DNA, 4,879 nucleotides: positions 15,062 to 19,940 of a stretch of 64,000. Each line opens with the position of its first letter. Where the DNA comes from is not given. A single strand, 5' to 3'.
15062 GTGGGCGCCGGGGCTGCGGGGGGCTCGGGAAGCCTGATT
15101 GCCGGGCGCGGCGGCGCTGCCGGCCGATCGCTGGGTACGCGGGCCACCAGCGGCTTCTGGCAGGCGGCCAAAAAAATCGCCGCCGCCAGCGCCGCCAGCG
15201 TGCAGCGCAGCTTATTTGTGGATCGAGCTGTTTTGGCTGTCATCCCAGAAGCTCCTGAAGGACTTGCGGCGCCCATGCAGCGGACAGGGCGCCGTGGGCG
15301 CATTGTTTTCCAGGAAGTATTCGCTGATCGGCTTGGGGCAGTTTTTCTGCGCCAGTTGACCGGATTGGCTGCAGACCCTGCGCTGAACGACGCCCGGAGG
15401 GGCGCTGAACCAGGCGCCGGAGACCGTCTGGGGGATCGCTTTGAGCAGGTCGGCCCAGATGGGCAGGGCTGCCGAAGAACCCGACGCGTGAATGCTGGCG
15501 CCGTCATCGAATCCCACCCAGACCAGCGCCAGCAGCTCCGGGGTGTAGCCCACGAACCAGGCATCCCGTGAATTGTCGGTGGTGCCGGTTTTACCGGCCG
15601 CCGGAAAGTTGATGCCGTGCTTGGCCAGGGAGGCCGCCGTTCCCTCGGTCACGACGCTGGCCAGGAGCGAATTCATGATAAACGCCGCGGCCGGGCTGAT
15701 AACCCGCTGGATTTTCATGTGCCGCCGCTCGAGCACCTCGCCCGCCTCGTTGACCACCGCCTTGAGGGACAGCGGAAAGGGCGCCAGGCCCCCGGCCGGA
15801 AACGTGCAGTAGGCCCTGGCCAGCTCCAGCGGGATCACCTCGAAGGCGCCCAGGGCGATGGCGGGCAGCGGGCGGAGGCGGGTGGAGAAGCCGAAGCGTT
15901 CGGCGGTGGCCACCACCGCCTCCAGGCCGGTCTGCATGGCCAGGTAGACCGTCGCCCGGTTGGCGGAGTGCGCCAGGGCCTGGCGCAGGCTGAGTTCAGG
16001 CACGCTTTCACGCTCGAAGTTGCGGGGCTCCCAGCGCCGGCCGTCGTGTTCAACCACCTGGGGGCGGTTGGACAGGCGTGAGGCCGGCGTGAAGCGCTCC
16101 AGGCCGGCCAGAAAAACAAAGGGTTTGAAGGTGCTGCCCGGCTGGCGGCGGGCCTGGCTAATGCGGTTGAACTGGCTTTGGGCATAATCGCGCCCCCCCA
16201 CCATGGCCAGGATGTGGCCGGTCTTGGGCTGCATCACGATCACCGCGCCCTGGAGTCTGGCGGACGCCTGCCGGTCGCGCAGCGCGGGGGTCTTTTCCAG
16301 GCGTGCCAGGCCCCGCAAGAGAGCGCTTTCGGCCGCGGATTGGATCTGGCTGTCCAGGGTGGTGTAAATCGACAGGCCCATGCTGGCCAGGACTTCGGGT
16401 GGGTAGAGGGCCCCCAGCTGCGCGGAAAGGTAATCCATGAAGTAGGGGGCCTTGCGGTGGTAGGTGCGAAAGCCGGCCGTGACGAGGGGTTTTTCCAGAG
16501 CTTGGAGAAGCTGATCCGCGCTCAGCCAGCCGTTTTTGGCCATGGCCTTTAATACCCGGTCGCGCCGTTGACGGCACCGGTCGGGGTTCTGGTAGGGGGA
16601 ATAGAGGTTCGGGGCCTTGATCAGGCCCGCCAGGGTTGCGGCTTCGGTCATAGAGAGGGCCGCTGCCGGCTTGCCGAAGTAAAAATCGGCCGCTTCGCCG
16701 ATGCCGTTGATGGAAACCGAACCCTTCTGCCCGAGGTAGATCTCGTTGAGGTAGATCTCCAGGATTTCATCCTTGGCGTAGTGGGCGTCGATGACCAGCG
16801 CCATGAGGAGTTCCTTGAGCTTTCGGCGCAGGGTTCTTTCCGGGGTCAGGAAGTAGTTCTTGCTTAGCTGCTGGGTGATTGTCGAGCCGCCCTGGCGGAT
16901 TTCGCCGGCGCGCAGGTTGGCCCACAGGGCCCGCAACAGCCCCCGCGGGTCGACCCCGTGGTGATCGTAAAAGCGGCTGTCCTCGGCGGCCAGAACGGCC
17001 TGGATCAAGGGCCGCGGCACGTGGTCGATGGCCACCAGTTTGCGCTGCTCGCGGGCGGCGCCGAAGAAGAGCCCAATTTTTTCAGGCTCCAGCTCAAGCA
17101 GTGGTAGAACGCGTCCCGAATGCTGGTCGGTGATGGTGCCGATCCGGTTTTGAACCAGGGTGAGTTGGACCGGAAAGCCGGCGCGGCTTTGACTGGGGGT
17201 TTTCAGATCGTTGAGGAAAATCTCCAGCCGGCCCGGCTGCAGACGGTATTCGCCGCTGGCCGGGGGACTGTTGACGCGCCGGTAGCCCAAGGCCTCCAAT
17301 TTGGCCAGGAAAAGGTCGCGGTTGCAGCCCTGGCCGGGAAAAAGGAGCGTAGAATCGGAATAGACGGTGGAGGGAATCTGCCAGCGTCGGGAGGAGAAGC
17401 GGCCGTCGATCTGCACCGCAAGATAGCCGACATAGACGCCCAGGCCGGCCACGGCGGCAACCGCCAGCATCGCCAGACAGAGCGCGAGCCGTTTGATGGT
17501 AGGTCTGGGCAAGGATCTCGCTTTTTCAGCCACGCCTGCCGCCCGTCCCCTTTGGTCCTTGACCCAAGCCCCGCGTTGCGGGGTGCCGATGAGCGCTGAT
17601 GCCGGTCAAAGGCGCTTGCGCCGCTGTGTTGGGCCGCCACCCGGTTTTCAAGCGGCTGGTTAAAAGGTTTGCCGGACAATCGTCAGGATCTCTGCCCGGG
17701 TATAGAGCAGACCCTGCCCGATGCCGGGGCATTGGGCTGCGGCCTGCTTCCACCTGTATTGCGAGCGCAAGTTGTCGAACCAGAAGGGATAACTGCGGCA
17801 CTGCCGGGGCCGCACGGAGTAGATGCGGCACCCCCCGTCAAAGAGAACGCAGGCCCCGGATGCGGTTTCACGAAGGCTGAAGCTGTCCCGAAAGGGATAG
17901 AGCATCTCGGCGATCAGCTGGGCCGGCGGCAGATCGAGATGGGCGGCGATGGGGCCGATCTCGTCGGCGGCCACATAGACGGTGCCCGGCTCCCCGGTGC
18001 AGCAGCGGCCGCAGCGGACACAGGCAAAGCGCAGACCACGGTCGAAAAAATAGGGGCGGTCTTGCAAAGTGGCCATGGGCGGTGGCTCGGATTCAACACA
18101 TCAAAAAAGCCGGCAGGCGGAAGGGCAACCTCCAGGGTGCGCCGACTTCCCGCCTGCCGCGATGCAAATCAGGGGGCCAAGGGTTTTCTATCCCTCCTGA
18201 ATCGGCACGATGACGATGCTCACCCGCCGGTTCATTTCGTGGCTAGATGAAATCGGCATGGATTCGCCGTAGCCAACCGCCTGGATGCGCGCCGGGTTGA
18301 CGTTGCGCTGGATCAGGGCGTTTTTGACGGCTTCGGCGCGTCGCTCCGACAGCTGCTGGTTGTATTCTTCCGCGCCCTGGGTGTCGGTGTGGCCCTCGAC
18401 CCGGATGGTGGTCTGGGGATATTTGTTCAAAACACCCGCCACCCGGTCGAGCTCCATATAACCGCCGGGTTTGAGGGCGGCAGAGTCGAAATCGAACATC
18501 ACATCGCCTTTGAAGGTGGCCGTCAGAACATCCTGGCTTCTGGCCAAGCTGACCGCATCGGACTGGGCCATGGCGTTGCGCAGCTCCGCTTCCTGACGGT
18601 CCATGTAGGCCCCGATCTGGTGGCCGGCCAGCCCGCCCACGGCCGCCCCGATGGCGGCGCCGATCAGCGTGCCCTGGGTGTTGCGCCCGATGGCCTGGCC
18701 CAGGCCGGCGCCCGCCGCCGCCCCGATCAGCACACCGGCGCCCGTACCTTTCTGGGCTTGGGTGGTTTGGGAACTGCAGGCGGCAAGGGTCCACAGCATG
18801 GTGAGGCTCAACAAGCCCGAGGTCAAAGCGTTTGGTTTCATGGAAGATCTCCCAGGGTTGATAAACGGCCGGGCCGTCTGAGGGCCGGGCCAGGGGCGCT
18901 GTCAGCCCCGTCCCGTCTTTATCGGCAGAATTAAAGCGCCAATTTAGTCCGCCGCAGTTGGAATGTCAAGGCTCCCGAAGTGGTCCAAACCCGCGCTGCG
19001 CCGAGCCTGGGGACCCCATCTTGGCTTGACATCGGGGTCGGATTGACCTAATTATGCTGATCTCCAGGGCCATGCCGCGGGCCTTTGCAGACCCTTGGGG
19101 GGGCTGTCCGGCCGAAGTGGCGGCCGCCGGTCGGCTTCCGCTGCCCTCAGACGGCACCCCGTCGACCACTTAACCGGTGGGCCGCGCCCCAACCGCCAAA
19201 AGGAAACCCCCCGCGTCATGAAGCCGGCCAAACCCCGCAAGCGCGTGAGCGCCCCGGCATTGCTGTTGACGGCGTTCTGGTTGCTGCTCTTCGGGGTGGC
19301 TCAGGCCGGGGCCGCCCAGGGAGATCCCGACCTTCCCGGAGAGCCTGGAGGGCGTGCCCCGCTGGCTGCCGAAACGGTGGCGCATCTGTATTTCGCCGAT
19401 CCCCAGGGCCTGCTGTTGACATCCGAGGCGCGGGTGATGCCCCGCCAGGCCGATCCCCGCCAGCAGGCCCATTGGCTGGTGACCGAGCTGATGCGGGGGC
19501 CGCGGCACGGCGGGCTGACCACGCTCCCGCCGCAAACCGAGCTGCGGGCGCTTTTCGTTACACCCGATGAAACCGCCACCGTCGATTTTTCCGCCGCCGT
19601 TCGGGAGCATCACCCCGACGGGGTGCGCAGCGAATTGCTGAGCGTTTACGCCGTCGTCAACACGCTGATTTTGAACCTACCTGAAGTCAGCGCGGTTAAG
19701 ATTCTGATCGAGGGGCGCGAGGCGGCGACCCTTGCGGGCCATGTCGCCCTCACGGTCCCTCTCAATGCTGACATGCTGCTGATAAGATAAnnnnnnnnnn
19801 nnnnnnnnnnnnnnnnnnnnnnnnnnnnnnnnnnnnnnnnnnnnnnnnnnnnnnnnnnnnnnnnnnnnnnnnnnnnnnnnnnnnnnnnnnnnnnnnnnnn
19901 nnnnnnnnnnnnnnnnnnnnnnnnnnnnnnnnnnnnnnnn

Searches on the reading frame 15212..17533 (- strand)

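Call 29: search_protein_families(library=pfam, proteins=[window:15212-17533:-], max_evalue=0.00001)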
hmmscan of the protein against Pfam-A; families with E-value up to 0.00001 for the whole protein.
window:15212-17533:- (773 aa): 3 families
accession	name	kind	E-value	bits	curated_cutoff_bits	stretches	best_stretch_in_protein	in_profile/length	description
PF00912.28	Transgly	-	2.1e-65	219.9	27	1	160-331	10-177/178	Transglycosylase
PF00905.27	Transpeptidase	-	2.3e-29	103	22.1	1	429-697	1-298/299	Penicillin binding protein transpeptidase domain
PF14814.11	UB2H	-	6.6e-13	49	27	1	64-148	1-85/85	Bifunctional transglycosylase second domain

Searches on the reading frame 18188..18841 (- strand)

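Call 30: search_protein_families(library=pfam, proteins=[window:18188-18841:-], max_evalue=0.00001)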
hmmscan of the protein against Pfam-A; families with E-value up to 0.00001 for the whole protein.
window:18188-18841:- (217 aa): 4 families
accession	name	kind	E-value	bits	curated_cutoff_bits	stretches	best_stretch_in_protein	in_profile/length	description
PF00691.25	OmpA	-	3.1e-25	88.8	27.2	1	115-205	1-93/98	OmpA family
PF13488.11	Gly-zipper_Omp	-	2.5e-10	40.5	25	1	39-84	1-46/46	Glycine zipper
PF05433.20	Rick_17kDa_Anti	-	2e-08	34.4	24.2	1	36-77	2-43/43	Glycine zipper 2TM domain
PF13441.11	Gly-zipper_YMGG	-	1.7e-07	31.3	28.9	1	31-74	1-44/45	YMGG-like Gly-zipper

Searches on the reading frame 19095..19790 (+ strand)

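Call 30: search_protein_families(library=pfam, proteins=[window:19095-19790:+], max_evalue=0.00001)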
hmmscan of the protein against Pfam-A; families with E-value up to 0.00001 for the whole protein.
window:19095-19790:+ (231 aa): 1 family
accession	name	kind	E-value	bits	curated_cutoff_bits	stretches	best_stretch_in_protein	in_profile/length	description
PF10646.14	Germane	-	1.7e-18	67.7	23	1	98-209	2-115/117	Sporulation and spore germination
